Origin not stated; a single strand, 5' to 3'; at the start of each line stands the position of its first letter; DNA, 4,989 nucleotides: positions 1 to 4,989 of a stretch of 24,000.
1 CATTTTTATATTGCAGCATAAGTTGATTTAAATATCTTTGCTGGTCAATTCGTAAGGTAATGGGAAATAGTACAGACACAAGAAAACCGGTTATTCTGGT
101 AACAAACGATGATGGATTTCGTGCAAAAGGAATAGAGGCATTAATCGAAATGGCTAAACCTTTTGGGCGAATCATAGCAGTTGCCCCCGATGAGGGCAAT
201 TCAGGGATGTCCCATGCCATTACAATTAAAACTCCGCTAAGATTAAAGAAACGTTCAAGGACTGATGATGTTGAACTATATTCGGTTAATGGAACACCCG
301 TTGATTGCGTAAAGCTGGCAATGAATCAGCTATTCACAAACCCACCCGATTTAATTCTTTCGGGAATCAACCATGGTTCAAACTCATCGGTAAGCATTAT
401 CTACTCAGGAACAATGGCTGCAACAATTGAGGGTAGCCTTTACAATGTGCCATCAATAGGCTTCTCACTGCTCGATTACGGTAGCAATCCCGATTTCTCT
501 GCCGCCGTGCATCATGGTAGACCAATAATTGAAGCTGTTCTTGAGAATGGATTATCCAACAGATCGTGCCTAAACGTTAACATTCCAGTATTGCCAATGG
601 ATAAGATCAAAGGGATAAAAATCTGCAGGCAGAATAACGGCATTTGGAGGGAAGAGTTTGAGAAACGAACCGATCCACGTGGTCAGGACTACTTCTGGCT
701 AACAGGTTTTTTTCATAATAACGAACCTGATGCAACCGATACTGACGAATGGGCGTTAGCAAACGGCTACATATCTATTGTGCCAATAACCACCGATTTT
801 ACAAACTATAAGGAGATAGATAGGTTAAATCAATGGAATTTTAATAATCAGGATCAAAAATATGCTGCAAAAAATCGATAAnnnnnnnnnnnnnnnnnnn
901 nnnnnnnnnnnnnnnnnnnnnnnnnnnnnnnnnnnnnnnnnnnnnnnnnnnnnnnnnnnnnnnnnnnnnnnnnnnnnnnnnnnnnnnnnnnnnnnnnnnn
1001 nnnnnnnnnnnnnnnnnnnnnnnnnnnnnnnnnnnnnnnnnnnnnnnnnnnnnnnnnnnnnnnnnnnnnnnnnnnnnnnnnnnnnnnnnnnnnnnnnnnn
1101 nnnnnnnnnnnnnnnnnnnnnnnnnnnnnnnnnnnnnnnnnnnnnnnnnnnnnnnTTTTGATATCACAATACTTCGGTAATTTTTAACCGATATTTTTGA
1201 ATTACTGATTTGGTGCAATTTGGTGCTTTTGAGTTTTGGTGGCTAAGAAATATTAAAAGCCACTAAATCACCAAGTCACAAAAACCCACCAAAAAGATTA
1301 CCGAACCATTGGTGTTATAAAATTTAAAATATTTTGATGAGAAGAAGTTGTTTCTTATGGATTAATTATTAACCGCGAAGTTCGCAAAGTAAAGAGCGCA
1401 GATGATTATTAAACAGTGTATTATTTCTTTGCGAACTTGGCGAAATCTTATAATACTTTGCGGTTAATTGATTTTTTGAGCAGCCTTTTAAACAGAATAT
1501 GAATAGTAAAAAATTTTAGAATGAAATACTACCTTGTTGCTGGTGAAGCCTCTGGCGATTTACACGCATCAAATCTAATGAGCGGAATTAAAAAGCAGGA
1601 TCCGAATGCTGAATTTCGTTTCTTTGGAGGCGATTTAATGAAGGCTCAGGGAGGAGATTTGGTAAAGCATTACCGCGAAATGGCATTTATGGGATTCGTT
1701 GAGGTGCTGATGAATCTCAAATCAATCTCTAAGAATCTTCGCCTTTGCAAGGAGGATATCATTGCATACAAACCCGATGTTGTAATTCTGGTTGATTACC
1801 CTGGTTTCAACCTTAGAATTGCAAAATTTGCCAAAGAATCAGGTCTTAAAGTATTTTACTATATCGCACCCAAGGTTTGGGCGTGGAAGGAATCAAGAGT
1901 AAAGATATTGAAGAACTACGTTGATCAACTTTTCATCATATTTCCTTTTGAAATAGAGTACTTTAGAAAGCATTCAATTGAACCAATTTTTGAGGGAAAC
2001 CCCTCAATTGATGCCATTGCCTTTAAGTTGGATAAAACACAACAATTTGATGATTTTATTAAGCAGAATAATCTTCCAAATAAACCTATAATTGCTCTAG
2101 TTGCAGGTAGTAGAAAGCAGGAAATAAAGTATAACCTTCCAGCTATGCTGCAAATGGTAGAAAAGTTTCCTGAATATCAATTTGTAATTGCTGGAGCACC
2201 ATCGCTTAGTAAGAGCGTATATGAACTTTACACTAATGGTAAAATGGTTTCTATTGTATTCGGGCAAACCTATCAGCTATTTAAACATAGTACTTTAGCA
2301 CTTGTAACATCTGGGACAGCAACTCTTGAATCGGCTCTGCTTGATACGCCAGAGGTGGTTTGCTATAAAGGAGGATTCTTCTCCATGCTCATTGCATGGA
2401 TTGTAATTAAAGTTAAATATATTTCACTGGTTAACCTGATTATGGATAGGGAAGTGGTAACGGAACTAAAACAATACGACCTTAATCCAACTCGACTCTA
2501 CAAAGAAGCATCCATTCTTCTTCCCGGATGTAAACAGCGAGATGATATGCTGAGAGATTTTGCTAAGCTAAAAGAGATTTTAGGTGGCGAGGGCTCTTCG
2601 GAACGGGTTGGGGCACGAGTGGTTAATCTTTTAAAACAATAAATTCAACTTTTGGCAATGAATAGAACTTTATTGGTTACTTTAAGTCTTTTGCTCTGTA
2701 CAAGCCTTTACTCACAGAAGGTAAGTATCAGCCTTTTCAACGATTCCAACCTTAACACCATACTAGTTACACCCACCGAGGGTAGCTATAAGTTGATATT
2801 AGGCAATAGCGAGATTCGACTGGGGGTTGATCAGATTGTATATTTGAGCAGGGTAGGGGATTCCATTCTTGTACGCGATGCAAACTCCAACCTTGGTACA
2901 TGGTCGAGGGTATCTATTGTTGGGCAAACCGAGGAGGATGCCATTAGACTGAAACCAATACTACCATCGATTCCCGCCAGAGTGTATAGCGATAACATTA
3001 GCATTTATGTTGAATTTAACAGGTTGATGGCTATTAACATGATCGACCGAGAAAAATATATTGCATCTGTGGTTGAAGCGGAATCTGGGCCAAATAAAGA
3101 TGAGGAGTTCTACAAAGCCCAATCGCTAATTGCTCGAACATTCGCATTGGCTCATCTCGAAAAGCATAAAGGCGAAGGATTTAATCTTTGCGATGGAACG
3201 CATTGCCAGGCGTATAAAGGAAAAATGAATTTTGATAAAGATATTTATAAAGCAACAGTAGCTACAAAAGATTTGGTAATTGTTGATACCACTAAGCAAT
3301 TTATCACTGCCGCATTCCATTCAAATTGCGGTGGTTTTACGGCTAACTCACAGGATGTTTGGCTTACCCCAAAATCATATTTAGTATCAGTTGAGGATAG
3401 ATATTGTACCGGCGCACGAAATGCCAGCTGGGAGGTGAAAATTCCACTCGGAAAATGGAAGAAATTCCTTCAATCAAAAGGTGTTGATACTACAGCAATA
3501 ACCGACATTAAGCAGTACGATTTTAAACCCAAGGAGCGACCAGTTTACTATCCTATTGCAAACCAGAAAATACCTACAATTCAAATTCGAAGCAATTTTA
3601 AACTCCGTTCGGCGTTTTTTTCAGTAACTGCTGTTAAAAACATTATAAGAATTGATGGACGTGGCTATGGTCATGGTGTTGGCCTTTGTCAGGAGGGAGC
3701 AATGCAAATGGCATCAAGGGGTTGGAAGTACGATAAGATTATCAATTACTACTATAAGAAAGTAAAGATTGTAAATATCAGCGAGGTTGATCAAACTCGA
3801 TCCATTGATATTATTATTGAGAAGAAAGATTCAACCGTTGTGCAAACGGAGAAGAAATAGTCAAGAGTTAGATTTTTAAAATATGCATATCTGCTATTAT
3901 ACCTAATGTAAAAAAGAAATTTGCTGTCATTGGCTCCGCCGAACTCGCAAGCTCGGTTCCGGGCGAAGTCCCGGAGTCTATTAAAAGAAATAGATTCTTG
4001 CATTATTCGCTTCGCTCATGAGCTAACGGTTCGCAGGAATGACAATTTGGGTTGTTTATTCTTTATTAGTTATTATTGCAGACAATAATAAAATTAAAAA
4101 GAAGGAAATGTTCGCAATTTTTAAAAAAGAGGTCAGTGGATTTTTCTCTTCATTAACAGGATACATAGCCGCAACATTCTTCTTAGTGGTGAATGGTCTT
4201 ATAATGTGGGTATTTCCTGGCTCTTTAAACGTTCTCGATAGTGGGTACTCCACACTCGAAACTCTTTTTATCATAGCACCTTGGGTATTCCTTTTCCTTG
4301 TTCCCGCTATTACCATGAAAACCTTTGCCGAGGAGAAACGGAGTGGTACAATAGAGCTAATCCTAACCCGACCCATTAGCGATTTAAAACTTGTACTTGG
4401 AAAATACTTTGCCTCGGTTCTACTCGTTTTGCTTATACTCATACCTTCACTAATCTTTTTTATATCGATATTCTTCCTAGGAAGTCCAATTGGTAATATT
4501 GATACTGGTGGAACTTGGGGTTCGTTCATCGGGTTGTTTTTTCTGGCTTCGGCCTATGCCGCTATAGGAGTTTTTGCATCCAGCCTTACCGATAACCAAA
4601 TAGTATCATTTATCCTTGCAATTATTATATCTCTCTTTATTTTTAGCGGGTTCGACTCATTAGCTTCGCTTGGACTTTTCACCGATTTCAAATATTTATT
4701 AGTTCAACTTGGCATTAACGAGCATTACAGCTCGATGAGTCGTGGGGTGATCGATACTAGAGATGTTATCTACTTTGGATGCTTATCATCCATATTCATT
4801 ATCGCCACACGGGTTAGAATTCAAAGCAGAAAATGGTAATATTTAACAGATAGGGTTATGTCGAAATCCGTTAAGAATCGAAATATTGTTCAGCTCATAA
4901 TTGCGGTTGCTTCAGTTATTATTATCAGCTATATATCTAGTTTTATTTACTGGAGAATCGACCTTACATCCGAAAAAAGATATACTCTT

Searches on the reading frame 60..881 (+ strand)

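Call 21: search_protein_families(library=pfam, proteins=[window:60-881:+], max_evalue=0.0001)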
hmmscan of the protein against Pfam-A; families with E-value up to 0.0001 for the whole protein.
window:60-881:+ (273 aa): 1 family
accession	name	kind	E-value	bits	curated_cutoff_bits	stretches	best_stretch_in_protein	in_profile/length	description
PF01975.23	SurE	-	1.3e-60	204.9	22.1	1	12-197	1-188/189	Survival protein SurE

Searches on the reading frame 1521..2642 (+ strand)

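Call 21: search_protein_families(library=pfam, proteins=[window:1521-2642:+], max_evalue=0.0001)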
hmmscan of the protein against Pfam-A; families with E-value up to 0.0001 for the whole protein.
window:1521-2642:+ (373 aa): 1 family
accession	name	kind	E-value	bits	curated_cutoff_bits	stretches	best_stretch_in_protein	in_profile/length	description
PF02684.21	LpxB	-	8e-80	268.9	22.6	1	4-349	2-357/374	Lipid-A-disaccharide synthetase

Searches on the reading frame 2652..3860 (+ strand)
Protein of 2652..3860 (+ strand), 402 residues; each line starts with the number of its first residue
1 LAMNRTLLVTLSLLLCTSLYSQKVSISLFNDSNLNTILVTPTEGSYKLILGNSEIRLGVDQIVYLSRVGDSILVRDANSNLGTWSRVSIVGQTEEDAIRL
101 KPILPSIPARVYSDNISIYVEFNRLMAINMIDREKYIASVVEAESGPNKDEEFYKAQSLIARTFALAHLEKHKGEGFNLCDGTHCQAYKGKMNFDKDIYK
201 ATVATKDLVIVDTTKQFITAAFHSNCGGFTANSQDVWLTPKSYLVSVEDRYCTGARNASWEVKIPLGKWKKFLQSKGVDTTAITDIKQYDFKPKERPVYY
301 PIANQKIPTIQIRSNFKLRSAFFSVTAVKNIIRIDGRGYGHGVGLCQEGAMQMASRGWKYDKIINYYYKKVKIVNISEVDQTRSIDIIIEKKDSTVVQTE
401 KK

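Call 21: search_protein_families(library=pfam, proteins=[window:2652-3860:+], max_evalue=0.0001)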
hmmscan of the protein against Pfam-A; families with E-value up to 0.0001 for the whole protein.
window:2652-3860:+ (402 aa): 1 family
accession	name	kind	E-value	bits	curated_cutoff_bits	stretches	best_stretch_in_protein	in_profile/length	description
PF08486.15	SpoIID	-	1.9e-17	64.1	23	1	123-210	3-95/97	Stage II sporulation protein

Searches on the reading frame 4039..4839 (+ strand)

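Call 21: search_protein_families(library=pfam, proteins=[window:4039-4839:+], max_evalue=0.0001)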
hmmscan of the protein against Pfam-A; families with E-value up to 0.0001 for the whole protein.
window:4039-4839:+ (266 aa): 4 families
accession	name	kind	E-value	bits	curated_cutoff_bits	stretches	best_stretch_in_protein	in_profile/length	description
PF12698.13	ABC2_membrane_3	-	8.7e-13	48.5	31.6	1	74-205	162-285/347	ABC-2 family transporter protein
PF12679.13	ABC2_membrane_2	-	5.3e-11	42.7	27.2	1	86-233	80-229/283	ABC-2 family transporter protein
PF12730.13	ABC2_membrane_4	-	2.1e-07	31.5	27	1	43-199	19-177/179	ABC-2 family transporter protein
PF13346.12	ABC2_membrane_5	-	1.6e-06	28.2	25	1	79-218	38-177/205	ABC-2 family transporter protein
